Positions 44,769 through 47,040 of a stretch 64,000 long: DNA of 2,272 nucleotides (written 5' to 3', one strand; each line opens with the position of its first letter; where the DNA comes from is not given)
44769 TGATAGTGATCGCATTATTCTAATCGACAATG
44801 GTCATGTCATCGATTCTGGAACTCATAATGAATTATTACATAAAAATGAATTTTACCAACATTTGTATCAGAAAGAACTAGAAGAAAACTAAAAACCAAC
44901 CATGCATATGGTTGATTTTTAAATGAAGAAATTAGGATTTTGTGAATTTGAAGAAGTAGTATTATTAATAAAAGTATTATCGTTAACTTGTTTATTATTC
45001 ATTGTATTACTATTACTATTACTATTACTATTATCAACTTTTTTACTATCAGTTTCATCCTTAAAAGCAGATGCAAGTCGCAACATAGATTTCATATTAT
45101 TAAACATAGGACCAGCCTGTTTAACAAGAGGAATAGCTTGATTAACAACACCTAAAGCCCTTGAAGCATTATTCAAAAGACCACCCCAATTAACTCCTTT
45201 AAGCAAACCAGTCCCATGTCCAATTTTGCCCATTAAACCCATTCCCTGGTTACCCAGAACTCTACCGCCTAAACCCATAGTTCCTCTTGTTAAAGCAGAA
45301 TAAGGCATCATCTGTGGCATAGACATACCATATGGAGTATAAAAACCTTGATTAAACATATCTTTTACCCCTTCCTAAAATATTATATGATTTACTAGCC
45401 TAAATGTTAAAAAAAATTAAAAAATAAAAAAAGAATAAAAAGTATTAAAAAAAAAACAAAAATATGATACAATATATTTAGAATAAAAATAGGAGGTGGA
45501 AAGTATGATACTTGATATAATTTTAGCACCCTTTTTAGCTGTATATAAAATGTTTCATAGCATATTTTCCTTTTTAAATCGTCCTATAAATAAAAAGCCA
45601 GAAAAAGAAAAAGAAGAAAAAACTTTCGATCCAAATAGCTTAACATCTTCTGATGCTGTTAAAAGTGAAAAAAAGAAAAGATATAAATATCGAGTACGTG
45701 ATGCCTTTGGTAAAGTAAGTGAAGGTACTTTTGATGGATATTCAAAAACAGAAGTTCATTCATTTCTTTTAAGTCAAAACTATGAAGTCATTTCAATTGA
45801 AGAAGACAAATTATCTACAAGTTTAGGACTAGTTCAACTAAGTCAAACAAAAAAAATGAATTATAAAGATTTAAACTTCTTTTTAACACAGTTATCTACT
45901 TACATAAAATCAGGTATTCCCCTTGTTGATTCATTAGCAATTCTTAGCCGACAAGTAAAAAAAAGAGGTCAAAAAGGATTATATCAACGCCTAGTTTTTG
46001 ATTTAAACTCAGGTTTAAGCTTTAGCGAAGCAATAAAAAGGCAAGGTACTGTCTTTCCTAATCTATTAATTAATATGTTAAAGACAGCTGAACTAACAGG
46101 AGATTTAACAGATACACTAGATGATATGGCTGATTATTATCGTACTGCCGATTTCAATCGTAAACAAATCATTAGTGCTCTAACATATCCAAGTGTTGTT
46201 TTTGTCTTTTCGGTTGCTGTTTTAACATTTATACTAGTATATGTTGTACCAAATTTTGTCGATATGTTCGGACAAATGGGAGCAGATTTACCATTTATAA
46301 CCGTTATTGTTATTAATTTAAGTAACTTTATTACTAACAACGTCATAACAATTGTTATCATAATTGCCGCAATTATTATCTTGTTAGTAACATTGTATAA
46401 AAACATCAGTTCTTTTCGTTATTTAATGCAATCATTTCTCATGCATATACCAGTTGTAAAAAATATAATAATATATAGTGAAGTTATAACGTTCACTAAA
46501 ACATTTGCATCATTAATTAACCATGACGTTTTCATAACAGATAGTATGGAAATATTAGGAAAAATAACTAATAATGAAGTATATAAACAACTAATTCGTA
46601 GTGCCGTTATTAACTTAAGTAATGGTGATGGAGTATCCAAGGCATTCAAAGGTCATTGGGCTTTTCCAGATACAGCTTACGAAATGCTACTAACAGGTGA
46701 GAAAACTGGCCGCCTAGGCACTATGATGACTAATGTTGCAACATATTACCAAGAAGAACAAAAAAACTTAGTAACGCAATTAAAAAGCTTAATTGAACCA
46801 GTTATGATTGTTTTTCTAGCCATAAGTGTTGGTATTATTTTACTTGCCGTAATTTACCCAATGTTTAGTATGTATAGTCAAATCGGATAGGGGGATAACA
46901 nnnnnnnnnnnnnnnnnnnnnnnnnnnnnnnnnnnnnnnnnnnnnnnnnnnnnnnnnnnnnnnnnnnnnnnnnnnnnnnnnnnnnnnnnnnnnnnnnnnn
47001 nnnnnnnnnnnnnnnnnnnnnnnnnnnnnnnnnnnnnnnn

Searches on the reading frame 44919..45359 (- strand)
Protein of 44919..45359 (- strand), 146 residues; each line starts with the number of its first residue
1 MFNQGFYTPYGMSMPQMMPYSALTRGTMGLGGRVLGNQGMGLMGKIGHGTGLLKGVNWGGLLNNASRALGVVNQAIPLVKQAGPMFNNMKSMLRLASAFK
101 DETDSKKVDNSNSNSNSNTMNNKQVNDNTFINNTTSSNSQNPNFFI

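Call 28: search_protein_families(library=pfam, proteins=[window:44919-45359:-], max_evalue=0.01)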
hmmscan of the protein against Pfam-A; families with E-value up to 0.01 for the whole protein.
window:44919-45359:- (146 aa): 1 family
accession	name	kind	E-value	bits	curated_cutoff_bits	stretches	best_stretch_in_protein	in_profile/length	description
PF14181.11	YqfQ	-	1.3e-10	42.1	27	1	34-129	27-121/166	YqfQ-like protein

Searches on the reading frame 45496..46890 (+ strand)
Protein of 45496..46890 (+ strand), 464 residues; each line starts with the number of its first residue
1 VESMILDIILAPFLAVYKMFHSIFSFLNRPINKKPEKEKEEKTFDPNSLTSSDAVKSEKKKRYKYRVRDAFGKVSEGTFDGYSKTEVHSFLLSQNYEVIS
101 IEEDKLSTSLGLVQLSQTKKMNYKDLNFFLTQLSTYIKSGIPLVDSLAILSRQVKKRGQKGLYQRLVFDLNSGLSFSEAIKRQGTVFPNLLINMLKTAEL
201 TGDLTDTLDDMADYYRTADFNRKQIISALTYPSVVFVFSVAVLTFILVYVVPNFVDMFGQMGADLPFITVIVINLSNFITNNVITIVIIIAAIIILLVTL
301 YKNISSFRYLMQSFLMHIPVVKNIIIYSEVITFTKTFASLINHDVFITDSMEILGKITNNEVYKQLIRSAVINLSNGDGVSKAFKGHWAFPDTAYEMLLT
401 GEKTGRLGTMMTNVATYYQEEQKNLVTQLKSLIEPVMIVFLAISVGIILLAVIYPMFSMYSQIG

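Call 28: search_protein_families(library=pfam, proteins=[window:45496-46890:+], max_evalue=0.01)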
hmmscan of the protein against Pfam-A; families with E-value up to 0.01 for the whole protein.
window:45496-46890:+ (464 aa): 1 family
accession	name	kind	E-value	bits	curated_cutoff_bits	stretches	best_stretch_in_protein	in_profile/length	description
PF00482.28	T2SSF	-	4e-50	169.4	25.2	2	129-252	1-125/125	Type II secretion system (T2SS), protein F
